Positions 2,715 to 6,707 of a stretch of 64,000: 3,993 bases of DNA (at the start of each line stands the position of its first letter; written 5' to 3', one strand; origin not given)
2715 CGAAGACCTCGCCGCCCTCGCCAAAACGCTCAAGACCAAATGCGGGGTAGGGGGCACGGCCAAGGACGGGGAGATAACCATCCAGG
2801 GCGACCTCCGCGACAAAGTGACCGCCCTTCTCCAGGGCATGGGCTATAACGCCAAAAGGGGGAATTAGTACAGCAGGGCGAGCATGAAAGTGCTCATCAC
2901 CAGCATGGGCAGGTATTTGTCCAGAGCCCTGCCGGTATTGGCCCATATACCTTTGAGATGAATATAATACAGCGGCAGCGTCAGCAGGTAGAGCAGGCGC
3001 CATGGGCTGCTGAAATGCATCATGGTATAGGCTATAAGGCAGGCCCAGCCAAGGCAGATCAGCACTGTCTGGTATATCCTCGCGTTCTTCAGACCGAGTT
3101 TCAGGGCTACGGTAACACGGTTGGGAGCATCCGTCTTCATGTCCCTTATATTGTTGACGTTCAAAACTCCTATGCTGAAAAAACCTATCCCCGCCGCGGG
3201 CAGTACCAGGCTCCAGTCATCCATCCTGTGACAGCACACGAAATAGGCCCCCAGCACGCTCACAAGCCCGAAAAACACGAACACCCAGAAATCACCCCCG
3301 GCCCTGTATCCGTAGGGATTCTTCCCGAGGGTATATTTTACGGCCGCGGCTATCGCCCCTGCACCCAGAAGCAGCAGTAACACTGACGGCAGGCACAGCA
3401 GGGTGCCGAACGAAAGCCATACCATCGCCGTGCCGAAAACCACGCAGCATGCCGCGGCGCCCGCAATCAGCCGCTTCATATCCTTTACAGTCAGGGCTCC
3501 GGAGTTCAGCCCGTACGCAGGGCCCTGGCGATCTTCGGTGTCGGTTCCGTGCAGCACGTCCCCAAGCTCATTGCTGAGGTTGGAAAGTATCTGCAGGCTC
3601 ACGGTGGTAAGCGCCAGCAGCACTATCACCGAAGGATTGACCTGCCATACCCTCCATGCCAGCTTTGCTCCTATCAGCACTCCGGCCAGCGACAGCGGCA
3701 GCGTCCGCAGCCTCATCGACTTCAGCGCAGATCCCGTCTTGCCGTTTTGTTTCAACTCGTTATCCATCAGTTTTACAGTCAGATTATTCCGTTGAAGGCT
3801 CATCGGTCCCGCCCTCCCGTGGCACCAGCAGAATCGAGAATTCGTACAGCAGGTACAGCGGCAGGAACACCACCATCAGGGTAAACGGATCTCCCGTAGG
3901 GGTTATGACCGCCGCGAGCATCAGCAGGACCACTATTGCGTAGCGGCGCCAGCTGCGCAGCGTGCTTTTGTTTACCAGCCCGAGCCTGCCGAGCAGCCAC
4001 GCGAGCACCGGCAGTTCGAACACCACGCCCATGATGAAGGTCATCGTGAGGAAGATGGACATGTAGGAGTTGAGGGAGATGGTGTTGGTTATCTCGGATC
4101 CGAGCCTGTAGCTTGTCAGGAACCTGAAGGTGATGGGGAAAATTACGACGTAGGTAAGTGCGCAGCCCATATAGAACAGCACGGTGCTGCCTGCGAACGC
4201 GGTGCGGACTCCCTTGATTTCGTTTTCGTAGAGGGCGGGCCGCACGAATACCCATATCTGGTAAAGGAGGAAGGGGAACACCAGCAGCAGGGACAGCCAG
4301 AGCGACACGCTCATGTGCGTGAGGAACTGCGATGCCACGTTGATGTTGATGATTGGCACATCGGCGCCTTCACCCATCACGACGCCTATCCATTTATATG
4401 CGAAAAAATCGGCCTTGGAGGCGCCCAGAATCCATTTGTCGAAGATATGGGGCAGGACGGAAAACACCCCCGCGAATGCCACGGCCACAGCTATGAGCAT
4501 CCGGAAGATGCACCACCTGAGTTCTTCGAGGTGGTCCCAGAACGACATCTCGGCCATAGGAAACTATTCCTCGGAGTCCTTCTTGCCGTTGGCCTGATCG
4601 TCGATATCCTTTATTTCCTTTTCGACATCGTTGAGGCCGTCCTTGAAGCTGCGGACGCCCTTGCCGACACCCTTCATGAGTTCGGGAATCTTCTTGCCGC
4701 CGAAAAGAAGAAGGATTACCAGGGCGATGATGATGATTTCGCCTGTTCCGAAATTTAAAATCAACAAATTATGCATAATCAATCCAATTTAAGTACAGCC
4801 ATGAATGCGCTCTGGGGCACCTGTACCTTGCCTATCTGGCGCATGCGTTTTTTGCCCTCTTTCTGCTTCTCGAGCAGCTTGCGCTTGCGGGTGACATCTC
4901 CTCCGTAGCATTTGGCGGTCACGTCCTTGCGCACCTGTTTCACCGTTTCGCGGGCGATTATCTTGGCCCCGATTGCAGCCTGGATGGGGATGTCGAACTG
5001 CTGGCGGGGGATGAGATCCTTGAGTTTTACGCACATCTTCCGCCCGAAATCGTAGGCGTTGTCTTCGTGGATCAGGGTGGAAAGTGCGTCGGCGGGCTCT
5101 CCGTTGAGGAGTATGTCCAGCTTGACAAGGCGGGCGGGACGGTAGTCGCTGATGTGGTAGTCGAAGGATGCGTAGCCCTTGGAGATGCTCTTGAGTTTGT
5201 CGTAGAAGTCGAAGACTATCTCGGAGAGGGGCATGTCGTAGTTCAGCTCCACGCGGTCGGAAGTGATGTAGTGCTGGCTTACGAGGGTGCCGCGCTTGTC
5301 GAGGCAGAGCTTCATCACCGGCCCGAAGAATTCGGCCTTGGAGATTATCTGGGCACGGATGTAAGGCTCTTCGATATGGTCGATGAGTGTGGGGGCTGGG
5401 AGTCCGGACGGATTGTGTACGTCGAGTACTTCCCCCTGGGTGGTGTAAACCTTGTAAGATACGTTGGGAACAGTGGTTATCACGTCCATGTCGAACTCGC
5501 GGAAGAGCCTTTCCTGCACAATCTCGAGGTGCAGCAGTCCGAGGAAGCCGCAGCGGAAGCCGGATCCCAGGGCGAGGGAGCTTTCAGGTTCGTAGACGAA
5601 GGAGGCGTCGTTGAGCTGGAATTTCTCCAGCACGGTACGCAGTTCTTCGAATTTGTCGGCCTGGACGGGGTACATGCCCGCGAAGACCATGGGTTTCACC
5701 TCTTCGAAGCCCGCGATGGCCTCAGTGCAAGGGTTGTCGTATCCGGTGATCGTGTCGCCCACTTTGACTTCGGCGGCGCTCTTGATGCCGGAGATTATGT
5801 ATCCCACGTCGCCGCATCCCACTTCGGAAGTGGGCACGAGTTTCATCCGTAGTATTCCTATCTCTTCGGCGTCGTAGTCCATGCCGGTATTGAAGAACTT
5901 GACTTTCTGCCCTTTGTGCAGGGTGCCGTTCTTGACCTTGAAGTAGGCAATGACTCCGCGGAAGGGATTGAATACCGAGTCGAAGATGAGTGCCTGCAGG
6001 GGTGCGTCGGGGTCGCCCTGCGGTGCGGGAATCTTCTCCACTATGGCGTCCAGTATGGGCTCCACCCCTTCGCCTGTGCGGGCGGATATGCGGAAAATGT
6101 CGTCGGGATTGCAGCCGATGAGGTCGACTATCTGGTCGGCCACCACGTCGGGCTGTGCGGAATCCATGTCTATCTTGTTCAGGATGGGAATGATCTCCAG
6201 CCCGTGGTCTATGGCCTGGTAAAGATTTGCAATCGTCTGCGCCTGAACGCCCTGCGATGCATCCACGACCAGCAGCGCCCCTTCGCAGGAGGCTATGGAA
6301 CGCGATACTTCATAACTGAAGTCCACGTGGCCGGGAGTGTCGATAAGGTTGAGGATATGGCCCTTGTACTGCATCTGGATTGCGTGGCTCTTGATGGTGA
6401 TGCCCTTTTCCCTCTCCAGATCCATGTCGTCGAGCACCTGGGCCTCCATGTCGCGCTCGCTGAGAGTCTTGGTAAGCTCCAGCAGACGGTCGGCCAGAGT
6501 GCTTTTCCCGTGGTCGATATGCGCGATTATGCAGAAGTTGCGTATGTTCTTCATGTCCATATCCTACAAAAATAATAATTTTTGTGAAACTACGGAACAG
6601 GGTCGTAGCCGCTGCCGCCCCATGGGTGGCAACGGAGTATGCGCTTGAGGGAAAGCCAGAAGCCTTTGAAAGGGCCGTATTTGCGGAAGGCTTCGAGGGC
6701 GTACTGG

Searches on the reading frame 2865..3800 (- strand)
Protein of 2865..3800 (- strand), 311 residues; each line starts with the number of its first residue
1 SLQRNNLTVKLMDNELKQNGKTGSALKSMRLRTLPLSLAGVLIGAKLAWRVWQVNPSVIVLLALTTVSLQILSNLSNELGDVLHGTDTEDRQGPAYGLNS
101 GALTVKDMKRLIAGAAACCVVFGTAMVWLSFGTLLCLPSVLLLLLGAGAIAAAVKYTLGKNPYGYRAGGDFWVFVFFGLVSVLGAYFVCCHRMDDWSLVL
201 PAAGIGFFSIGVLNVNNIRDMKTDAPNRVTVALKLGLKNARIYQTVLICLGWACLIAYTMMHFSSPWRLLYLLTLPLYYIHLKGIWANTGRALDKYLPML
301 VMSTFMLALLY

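Call 79: search_protein_families(library=pfam, proteins=[window:2865-3800:-], max_evalue=0.0001)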
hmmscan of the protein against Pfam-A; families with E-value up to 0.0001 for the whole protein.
window:2865-3800:- (311 aa): 1 family
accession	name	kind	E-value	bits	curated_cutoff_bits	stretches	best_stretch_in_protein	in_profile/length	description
PF01040.23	UbiA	-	2.5e-19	70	34.2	1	39-291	3-238/250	UbiA prenyltransferase family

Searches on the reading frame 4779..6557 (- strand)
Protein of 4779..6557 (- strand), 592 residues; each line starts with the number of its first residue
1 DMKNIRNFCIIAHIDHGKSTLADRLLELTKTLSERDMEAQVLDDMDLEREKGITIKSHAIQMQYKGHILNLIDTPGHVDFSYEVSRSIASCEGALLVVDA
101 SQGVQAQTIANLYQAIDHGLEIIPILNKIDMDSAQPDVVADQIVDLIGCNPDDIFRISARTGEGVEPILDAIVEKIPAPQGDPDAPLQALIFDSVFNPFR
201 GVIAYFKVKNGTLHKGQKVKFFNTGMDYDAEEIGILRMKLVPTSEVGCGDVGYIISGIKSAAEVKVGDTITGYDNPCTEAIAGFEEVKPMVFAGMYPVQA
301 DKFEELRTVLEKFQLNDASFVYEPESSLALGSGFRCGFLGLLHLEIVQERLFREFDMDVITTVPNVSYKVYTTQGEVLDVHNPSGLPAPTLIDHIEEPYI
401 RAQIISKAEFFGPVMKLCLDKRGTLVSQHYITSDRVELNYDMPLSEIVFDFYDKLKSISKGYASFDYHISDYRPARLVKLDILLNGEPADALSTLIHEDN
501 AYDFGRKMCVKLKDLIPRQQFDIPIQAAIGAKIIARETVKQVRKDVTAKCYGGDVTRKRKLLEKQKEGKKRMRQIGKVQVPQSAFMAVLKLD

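Call 79: search_protein_families(library=pfam, proteins=[window:4779-6557:-], max_evalue=0.0001)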
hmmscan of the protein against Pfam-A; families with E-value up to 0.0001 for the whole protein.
window:4779-6557:- (592 aa): 7 families
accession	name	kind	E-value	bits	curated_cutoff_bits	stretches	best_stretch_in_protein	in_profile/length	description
PF00009.33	GTP_EFTU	-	6.9e-57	192.5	26.5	1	3-177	1-187/188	Elongation factor Tu GTP binding domain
PF06421.17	LepA_C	-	6.6e-51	171.4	29.7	1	484-590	1-107/107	GTP-binding protein LepA C-terminus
PF00679.30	EFG_C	-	2.9e-19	69.3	27.9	1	395-481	2-87/89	Elongation factor G C-terminus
PF03144.31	GTP_EFTU_D2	-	1.8e-11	44.7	30.3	1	201-271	1-73/73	Elongation factor Tu domain 2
PF01926.29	MMR_HSR1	-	8.4e-06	26.3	21.9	1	14-128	8-113/113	50S ribosome-binding GTPase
PF22042.2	EF-G_D2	-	1.1e-05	25.9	27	1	186-226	1-39/84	Elongation factor G domain 2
PF00071.28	Ras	-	9.5e-05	22.5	21.6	0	52-176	33-160/162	Ras family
